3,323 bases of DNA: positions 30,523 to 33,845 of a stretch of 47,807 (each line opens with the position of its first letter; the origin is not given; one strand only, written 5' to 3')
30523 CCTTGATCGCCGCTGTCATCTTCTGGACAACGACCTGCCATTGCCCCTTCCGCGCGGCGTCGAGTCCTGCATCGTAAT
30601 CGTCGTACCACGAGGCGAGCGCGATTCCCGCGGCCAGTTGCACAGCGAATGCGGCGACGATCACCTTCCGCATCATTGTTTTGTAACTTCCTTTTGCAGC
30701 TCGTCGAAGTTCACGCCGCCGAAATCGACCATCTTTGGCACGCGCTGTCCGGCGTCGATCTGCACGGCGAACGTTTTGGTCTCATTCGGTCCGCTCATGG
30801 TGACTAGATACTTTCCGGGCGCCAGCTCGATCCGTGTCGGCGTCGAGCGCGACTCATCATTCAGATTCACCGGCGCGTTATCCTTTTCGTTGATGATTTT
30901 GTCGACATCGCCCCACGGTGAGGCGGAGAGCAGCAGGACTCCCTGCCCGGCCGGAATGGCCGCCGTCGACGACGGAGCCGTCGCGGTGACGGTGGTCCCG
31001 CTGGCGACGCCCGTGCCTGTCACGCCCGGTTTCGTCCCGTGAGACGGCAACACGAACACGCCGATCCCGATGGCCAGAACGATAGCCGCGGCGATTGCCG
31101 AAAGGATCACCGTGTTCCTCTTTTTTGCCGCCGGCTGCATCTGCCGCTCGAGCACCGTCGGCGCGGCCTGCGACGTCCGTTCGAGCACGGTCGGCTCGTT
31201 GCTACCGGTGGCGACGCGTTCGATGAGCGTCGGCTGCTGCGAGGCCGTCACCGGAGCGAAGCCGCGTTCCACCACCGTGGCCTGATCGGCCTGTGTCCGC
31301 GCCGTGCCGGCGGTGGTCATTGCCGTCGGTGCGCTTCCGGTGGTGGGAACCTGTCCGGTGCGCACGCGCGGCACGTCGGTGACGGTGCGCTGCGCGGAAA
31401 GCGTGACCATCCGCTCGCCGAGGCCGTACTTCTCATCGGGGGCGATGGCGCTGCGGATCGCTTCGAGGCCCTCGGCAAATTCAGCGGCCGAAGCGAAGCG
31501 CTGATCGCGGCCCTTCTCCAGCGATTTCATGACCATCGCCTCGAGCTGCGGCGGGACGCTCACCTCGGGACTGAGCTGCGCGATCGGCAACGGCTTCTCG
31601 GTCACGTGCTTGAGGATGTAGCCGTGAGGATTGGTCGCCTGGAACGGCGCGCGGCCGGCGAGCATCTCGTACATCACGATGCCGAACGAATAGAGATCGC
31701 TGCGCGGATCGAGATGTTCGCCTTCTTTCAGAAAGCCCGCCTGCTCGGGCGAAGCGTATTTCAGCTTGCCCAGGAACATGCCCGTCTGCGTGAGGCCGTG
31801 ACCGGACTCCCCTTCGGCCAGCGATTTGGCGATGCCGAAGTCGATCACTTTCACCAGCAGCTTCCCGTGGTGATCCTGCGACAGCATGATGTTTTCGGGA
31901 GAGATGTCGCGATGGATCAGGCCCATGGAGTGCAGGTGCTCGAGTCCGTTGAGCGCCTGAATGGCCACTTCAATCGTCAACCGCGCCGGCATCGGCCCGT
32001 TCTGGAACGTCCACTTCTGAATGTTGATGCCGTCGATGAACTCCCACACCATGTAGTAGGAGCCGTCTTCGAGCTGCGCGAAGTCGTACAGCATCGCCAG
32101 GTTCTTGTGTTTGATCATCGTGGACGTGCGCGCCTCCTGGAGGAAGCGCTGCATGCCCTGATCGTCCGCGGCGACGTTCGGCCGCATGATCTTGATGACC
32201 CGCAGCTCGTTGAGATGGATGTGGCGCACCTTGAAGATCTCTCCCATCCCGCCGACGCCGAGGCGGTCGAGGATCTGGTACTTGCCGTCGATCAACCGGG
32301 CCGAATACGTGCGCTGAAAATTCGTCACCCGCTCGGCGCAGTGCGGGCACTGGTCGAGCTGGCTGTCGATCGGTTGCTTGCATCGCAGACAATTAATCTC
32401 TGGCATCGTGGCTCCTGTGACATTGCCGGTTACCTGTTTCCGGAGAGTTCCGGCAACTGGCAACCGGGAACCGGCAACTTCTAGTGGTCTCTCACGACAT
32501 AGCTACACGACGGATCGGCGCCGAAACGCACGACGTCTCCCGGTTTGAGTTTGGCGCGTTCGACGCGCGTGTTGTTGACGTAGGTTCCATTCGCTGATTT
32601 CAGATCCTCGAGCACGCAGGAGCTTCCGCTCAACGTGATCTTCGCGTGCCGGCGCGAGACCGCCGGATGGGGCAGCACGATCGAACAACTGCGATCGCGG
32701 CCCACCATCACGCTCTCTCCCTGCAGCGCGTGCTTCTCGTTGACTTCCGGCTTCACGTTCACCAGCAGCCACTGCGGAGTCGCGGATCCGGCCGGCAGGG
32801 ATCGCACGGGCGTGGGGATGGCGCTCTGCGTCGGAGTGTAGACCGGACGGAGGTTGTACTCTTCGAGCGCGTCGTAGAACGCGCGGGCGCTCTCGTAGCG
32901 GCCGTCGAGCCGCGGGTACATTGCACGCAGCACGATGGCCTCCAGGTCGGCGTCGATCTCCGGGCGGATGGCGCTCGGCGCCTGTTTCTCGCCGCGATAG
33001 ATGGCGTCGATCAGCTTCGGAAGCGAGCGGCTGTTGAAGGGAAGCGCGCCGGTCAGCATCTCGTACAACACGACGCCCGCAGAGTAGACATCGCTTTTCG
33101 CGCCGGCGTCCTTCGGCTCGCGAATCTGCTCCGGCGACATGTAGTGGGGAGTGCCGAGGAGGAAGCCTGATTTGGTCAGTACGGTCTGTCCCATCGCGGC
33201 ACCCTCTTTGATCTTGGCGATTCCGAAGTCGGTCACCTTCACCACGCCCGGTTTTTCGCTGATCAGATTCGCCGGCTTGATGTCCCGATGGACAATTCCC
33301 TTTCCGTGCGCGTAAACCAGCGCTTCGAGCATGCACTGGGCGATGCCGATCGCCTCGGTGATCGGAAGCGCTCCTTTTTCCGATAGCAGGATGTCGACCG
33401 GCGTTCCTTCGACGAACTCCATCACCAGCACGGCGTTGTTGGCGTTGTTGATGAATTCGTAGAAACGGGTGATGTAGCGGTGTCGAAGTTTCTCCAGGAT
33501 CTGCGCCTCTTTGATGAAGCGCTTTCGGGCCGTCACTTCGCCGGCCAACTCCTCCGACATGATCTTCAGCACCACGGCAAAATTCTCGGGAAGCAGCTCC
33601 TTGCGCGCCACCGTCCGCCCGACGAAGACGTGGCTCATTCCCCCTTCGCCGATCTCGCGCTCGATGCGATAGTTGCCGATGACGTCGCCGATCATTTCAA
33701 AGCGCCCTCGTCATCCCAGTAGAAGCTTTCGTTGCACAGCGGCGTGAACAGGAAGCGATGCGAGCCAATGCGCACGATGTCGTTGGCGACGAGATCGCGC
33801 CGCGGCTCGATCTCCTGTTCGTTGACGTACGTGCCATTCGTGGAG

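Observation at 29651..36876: Six-gene translationally coupled Ser/Thr phospho-signalling operon with three FHA readers and outputs on both sides of the membrane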

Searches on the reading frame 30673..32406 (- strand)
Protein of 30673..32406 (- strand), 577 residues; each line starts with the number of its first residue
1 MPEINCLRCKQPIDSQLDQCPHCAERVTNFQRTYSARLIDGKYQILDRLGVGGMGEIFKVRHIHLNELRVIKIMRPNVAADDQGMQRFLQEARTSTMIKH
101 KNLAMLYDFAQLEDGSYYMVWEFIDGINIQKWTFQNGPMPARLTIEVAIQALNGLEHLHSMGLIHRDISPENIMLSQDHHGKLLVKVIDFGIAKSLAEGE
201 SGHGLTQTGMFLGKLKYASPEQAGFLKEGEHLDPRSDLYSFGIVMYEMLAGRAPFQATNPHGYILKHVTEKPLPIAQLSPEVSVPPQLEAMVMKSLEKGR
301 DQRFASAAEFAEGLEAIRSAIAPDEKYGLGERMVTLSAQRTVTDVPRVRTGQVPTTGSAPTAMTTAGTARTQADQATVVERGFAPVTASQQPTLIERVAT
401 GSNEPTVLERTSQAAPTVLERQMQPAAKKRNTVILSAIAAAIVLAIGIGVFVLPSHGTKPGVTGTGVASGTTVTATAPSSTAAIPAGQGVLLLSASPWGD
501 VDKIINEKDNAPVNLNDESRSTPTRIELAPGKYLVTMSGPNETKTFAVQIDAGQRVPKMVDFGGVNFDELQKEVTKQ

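Call 3: search_protein_families(library=pfam, proteins=[window:30673-32406:-], max_evalue=0.01)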
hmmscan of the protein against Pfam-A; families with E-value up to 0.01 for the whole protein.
window:30673-32406:- (577 aa): 5 families
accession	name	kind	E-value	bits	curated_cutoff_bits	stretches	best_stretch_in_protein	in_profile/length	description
PF00069.31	Pkinase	-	3.4e-43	148.4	31.7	1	43-304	1-252/263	Protein kinase domain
PF07714.23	PK_Tyr_Ser-Thr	-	8.4e-30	104.4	23.1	1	45-303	3-248/258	Protein tyrosine and serine/threonine kinase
PF17667.7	Pkinase_fungal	-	4.2e-07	29.5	24.1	1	146-211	290-359/387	Fungal protein kinase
PF03109.22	ABC1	-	0.0012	18.5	22.9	1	117-198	143-219/244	ABC1 atypical kinase-like domain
PF01636.29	APH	-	0.0093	16.2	23.2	0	161-193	168-197/239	Phosphotransferase enzyme family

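Call 6: search_protein_families(library=ncbifam, proteins=[window:30673-32406:-], max_evalue=0.01)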
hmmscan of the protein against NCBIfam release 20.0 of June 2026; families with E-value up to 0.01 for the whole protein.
window:30673-32406:- (577 aa): 19 families
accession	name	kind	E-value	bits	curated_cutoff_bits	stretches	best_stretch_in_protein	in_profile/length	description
NF033483.0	PknB_PASTA_kin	equivalog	2.8e-81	274.2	450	1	37-458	3-361/563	Stk1 family PASTA domain-containing Ser/Thr kinase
NF052427.1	StpK7MSMEG_1200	equivalog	2.3e-41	142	900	1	41-400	7-352/601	serine/threonine protein kinase StpK7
NF047741.1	antiphage_MADS6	equivalog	2.9e-41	141.7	460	2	144-319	301-462/612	methylation-associated defense system protein kinase MAD6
TIGR03903.1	TOMM_kin_cyc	equivalog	2.2e-36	125.2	705.75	1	70-318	7-248/1267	TOMM system kinase/cyclase fusion protein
NF009651.0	PRK13184.1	equivalog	2e-26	92.3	839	1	42-315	3-288/932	serine/threonine-protein kinase PknD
NF053615.1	SerThrKinAfsKStmc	equivalog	1.8e-21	76.5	1300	1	41-418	13-371/809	protein serine/threonine kinase AfsK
NF038150.1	lanthi_synth_IV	equivalog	4.6e-21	74.8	650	1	31-339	178-460/851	class IV lanthionine synthetase LanL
NF033442.0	BREX_PglW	equivalog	4.1e-20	71.2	990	2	38-195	509-662/1391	BREX system serine/threonine kinase PglW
NF038151.1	lanthi_synth_III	equivalog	1.5e-10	40.2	575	1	37-209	216-398/833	class III lanthionine synthetase LanKC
NF043056.1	T4SS_LegK1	equivalog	6.4e-07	28.3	550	1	142-246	190-281/516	Dot/Icm T4SS effector kinase LegK1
NF058632.1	SerThrKinPrkT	equivalog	1.6e-06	27.4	280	1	41-191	21-163/322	serine/threonine protein kinase PrkT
NF011460.0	PRK14879.1-1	equivalog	1.4e-05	24.4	199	1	112-200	81-164/232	Kae1-associated kinase Bud32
TIGR03724.2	arch_bud32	equivalog_domain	2.7e-05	23.8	125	1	85-199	37-137/193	KEOPS complex kinase/ATPase Bud32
NF011464.0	PRK14879.1-7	equivalog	0.00019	21.3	246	1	86-194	51-150/221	Kae1-associated kinase Bud32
NF011463.0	PRK14879.1-4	equivalog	0.00029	20.3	188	1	67-194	44-161/237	Kae1-associated kinase Bud32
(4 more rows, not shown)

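Call 7: search_protein_families(library=padloc, proteins=[window:30673-32406:-], max_evalue=0.001)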
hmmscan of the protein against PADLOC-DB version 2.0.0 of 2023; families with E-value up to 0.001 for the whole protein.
window:30673-32406:- (577 aa): 35 families (the best 25 are shown)
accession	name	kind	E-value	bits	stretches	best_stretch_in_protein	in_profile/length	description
PDLC04061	PD-T4-6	-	7.9e-81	271.1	1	38-483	13-409/510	-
PDLC04042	PD-T4-6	-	2e-74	248.9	1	36-325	4-280/292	-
PDLC04060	PD-T4-6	-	8.1e-73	244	1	38-327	5-279/486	-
PDLC04053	PD-T4-6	-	5.9e-67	224.3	1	40-326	8-280/311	-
PDLC04047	PD-T4-6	-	1.6e-64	216.1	1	37-344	6-296/327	-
PDLC04039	PD-T4-6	-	1.1e-61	207.3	1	41-485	14-431/458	-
PDLC04052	PD-T4-6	-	1.5e-61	207.1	1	37-331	5-290/496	-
PDLC04054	PD-T4-6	-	2.6e-61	206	1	36-389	6-333/347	-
PDLC04040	PD-T4-6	-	5.7e-61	204.9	1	49-328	2-276/547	-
PDLC04048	PD-T4-6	-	4.1e-60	202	1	37-348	6-309/354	-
PDLC04057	PD-T4-6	-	2.3e-59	199.6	1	38-319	5-272/443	-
PDLC04043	PD-T4-6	-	2.3e-59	199.6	1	39-457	13-336/452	-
PDLC04138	mad6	-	2e-58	196.8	1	31-332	41-328/659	mads_6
PDLC04041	PD-T4-6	-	2.3e-56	189.9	1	33-432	20-366/443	-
PDLC01088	C3a189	-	5.5e-51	172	1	38-339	4-273/840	kinase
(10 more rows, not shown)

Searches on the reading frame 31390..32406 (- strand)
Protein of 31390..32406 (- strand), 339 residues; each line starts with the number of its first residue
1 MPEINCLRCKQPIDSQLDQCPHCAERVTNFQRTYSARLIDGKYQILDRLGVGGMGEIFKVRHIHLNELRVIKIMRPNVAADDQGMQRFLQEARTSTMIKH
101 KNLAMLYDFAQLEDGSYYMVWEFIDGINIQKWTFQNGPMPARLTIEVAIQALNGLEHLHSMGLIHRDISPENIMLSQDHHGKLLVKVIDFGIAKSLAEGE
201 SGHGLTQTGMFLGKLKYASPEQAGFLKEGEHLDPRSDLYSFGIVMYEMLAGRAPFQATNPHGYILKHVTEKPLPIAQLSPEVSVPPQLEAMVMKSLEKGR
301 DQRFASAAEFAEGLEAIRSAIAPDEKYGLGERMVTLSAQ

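Call 47: search_solved_structures(query=window:31390-32406:-, max_evalue=1e-20, show_alignments=2)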
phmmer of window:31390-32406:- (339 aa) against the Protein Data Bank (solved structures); distinct sequences matched with E-value up to 1e-20: 58.
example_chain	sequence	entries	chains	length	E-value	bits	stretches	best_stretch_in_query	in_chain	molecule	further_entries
1mru_A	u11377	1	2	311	1.9e-50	175.1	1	39-324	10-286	Probable serine/threonine-protein kinase pknB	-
1o6y_A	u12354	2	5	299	5.7e-50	173.6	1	39-314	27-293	SERINE/THREONINE-PROTEIN KINASE PKNB | Probable serine/threonine-protein kinase pknB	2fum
5u94_A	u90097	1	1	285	6.3e-50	173.5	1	39-315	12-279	Serine/threonine-protein kinase PknB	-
6b2p_A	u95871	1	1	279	7.1e-50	173.3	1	40-315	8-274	Serine/threonine-protein kinase PknB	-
3f61_A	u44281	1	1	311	1.2e-49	172.5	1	39-324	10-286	Serine/threonine-protein kinase pknB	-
3ori_A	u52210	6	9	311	2.3e-49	171.6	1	39-324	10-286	Serine/threonine protein kinase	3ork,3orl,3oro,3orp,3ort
3orm_A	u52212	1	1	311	2.3e-49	171.6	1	39-324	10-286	Serine/threonine protein kinase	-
3f69_A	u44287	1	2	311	3.2e-49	171.1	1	39-324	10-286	Serine/threonine-protein kinase pknB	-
6i2p_A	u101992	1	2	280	5.9e-49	170.3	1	40-315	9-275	Serine/threonine-protein kinase PknB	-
4eqm_A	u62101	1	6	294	5.8e-47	163.7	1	37-329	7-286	Protein kinase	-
9ymt_A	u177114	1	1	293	6.5e-47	163.6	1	37-328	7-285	Serine/Threonine Kinase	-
9tmq_A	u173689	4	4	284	2.9e-40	141.7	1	39-323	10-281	Serine/threonine-protein kinase PknA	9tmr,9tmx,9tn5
4ow8_A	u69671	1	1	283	3e-40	141.7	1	39-323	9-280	Serine/threonine-protein kinase PknA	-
6b2q_A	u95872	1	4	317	3.2e-40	141.6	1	39-323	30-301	Serine/threonine-protein kinase PknA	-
4x3f_A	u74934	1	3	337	4.5e-40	141.1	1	39-323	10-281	Serine/threonine-protein kinase PknA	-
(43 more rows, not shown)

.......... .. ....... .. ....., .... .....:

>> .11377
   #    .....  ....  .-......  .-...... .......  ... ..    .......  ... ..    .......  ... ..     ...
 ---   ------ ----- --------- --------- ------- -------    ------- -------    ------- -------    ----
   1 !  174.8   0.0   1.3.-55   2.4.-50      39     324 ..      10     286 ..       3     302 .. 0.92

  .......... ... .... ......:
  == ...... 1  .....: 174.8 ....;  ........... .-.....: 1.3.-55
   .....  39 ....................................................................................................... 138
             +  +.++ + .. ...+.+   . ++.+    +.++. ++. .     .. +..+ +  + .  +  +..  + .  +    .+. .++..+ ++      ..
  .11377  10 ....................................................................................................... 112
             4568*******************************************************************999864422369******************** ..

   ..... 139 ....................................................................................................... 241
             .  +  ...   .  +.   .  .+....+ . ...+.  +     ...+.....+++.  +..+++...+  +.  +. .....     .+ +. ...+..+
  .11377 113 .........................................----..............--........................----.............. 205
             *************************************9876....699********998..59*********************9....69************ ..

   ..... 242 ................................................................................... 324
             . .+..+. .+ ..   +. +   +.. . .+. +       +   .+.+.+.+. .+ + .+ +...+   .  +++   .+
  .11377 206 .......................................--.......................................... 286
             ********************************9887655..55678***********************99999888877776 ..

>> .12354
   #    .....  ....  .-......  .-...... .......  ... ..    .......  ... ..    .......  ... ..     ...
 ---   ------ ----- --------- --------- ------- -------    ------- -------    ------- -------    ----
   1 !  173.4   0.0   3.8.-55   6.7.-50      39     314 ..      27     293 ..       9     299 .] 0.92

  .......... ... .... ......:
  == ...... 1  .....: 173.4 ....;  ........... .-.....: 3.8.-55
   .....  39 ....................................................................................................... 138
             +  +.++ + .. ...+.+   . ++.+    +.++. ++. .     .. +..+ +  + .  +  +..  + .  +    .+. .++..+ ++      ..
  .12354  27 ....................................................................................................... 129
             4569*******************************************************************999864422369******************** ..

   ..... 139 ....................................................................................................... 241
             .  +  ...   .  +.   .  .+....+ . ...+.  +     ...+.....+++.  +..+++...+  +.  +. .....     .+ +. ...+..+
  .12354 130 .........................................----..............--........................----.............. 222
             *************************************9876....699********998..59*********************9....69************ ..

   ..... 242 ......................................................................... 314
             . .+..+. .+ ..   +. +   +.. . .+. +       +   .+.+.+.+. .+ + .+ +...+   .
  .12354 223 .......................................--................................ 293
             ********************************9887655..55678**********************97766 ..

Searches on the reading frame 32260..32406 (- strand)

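Call 15: search_protein_families(library=pfam, proteins=[window:32260-32406:-], max_evalue=1)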
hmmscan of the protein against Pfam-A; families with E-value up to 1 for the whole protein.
window:32260-32406:- (49 aa): 8 families
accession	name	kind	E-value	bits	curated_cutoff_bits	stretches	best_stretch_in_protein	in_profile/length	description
PF24460.1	DUF7575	-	0.00045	20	28.5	1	4-27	4-27/28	Domain of unknown function (DUF7575)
PF18912.6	DZR_2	-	0.0056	16.9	27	1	5-31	9-35/56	Double zinc ribbon domain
PF23455.1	DUF7129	-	0.006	16.7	30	1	6-29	14-39/45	Domain of unknown function (DUF7129)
PF12773.13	DZR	-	0.0097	16.5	27.3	1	6-27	1-22/45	Double zinc ribbon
PF13248.11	Zn_ribbon_3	-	0.011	15.7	27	1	3-23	2-22/26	zinc-ribbon domain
PF01155.25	HypA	-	0.04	14.4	28.9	1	3-31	70-100/112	Hydrogenase/urease nickel incorporation, metallochaperone, hypA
PF25207.1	DUF7837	-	0.15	12.5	27.8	1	15-30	3-18/47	Domain of unknown function (DUF7837)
PF18439.7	zf_UBZ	-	0.23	11.6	25.6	0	5-15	4-14/32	Ubiquitin-Binding Zinc Finger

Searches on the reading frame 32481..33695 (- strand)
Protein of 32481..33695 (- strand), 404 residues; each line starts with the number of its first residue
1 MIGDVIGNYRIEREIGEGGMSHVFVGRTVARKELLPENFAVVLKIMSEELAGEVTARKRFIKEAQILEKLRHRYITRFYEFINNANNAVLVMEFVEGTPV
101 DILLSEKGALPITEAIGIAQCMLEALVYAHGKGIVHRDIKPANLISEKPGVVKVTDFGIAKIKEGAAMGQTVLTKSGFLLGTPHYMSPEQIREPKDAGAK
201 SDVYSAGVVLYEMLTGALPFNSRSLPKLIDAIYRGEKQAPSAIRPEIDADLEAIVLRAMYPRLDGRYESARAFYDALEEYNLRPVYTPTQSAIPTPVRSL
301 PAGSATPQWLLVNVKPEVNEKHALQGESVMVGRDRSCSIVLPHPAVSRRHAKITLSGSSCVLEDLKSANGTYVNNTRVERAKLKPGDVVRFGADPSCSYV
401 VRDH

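Call 3: search_protein_families(library=pfam, proteins=[window:32481-33695:-], max_evalue=0.01)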
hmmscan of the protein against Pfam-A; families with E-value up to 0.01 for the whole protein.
window:32481-33695:- (404 aa): 5 families
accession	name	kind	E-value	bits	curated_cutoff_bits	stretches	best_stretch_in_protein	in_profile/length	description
PF00069.31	Pkinase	-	6.8e-48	163.8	31.7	1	9-229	1-206/263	Protein kinase domain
PF07714.23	PK_Tyr_Ser-Thr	-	4e-33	115.3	23.1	1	11-240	3-225/258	Protein tyrosine and serine/threonine kinase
PF00498.31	FHA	-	2.4e-22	79.6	20.7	1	330-392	2-67/67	FHA domain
PF16697.10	Yop-YscD_cpl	-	1.8e-14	54.2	33.2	1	321-392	11-84/94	Inner membrane component of T3SS, cytoplasmic domain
PF03109.22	ABC1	-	4.1e-06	26.6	22.9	1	60-161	110-215/244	ABC1 atypical kinase-like domain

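Call 6: search_protein_families(library=ncbifam, proteins=[window:32481-33695:-], max_evalue=0.01)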
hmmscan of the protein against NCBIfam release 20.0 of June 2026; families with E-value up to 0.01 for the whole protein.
window:32481-33695:- (404 aa): 26 families (the best 25 are shown)
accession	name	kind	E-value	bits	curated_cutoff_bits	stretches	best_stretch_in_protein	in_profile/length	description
NF033483.0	PknB_PASTA_kin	equivalog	8.2e-75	252.9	450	1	7-283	7-271/563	Stk1 family PASTA domain-containing Ser/Thr kinase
NF047741.1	antiphage_MADS6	equivalog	1.4e-45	155.9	460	2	108-283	294-463/612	methylation-associated defense system protein kinase MAD6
NF052427.1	StpK7MSMEG_1200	equivalog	1.8e-36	125.8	900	1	5-289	5-277/601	serine/threonine protein kinase StpK7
TIGR03903.1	TOMM_kin_cyc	equivalog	1.8e-35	122.2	705.75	1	40-283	5-250/1267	TOMM system kinase/cyclase fusion protein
NF009651.0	PRK13184.1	equivalog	1.4e-33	116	839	1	7-280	2-290/932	serine/threonine-protein kinase PknD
NF033442.0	BREX_PglW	equivalog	3.7e-29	101.1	990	2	5-148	509-644/1391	BREX system serine/threonine kinase PglW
NF053615.1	SerThrKinAfsKStmc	equivalog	3.5e-23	82.2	1300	1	6-222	12-215/809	protein serine/threonine kinase AfsK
NF038150.1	lanthi_synth_IV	equivalog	7.4e-20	70.9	650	1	54-281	233-457/851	class IV lanthionine synthetase LanL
NF049868.1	FhaB_Rv0019c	equivalog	1.7e-17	63.9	125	1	291-393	50-153/158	FHA domain-containing protein FhaB/FipA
NF043056.1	T4SS_LegK1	equivalog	6.1e-15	54.8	550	1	63-212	128-282/516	Dot/Icm T4SS effector kinase LegK1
NF041660.2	oxygluDhInhib_OdhI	equivalog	1.1e-12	47.9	200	1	292-392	24-121/130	oxoglutarate dehydrogenase inhibitor Odhl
NF011464.0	PRK14879.1-7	equivalog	2.5e-10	40.5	246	1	56-164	49-153/221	Kae1-associated kinase Bud32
NF052573.1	HisKinEspAMyxo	equivalog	4.8e-10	38.1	1400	1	323-399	42-119/755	serine histidine kinase EspA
NF038151.1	lanthi_synth_III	equivalog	1e-09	37.4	575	1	54-218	264-427/833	class III lanthionine synthetase LanKC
TIGR03724.2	arch_bud32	equivalog_domain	3.9e-09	36.3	125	1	56-164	36-135/193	KEOPS complex kinase/ATPase Bud32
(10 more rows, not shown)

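Call 7: search_protein_families(library=padloc, proteins=[window:32481-33695:-], max_evalue=0.001)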
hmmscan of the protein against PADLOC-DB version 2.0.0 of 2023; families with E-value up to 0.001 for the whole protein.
window:32481-33695:- (404 aa): 35 families (the best 25 are shown)
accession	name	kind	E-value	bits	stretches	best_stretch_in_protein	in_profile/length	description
PDLC04042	PD-T4-6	-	9.4e-77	256.5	1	6-284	8-276/292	-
PDLC04061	PD-T4-6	-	4.7e-73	245.4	1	7-308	16-312/510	-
PDLC04053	PD-T4-6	-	9.4e-67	223.7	1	3-290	5-281/311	-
PDLC04047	PD-T4-6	-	2.6e-65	218.6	1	5-279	8-271/327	-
PDLC04060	PD-T4-6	-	1.3e-64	216.9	1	1-280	1-269/486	-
PDLC04138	mad6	-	8.1e-63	211.3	1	4-325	48-356/659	mads_6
PDLC04043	PD-T4-6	-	5e-61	205.1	1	5-282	13-279/452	-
PDLC04057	PD-T4-6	-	3.1e-58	195.8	1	1-279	1-269/443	-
PDLC04052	PD-T4-6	-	2.2e-57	193.4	1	8-290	10-287/496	-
PDLC04039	PD-T4-6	-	1.1e-56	190.8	1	3-306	10-309/458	-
PDLC04054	PD-T4-6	-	1.1e-56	190.8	1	3-280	6-273/347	-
PDLC04041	PD-T4-6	-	8.3e-55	184.8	1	3-278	24-291/443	-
PDLC04048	PD-T4-6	-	3e-54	182.7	1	2-277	4-269/354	-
PDLC04040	PD-T4-6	-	4.9e-52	175.4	1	15-279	2-264/547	-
PDLC04064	PD-T4-6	-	1.7e-48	163.5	1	6-280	19-280/369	-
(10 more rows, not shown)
